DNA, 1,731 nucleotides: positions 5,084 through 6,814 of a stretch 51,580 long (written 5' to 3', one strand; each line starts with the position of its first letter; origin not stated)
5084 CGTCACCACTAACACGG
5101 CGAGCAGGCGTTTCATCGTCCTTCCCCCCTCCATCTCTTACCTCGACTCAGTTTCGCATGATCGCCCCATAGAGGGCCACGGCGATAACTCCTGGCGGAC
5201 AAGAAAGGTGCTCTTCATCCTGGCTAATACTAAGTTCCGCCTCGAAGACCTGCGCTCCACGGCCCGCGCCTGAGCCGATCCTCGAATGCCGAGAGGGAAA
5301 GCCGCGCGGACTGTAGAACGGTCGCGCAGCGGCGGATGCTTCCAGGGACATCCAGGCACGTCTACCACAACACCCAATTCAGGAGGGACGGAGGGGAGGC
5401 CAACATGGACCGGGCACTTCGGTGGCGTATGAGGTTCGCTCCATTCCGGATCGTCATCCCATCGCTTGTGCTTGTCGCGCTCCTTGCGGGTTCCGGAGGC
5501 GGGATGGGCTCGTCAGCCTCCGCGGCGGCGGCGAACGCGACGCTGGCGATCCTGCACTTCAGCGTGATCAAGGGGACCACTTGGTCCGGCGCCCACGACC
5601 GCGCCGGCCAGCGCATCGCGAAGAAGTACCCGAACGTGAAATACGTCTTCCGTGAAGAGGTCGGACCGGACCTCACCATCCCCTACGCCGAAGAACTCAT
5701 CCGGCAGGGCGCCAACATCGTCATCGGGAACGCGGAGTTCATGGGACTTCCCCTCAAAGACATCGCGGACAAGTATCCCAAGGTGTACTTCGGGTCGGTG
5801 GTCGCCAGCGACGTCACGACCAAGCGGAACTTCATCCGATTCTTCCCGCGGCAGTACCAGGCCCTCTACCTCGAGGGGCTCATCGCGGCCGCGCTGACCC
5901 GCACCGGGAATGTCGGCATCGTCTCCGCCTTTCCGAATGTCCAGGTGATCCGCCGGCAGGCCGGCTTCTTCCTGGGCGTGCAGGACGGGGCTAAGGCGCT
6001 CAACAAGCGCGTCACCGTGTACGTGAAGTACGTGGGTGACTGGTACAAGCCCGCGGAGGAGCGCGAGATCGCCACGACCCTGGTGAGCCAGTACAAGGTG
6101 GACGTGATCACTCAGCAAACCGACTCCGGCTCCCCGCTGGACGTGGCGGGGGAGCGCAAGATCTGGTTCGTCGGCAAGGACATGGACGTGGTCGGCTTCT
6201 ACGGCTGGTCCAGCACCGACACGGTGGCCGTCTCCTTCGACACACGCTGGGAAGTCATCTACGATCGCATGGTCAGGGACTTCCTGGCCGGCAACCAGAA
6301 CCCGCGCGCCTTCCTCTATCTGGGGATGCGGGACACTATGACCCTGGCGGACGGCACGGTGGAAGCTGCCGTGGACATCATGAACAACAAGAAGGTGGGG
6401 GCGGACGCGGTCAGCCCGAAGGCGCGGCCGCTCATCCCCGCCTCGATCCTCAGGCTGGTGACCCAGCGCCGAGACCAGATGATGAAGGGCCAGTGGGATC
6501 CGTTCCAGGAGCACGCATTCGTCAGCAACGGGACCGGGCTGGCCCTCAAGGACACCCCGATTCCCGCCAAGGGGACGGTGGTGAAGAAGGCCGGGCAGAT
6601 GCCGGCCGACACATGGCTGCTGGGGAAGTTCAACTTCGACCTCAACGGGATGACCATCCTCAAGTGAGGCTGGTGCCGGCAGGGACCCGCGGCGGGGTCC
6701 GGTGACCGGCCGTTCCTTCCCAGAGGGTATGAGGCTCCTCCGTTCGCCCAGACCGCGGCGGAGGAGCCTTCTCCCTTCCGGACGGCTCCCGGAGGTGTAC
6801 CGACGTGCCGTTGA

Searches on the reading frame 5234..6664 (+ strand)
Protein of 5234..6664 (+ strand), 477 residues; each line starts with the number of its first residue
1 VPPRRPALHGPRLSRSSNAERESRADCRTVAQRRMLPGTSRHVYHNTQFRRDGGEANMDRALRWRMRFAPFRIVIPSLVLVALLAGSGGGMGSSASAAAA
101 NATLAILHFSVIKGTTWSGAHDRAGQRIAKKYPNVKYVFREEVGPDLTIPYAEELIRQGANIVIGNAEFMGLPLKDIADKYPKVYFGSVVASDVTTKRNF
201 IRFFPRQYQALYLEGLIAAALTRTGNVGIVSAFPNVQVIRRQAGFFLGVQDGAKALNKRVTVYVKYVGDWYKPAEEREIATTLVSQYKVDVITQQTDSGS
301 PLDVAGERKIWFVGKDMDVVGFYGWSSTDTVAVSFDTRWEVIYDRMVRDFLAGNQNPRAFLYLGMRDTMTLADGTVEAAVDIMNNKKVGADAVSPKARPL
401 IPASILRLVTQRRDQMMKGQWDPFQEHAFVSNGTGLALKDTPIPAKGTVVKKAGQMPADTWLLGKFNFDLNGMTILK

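Call 30: search_protein_families(library=pfam, proteins=[window:5234-6664:+], max_evalue=0.001)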
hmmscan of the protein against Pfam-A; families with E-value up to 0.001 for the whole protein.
window:5234-6664:+ (477 aa): 2 families
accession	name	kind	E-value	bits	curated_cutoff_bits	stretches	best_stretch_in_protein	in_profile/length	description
PF02608.20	Bmp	-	8.9e-24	84.4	24.1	1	105-354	5-249/301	ABC transporter substrate-binding protein PnrA-like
PF13458.12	Peripla_BP_6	-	0.00026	21.2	31.7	0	248-333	24-113/343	Periplasmic binding protein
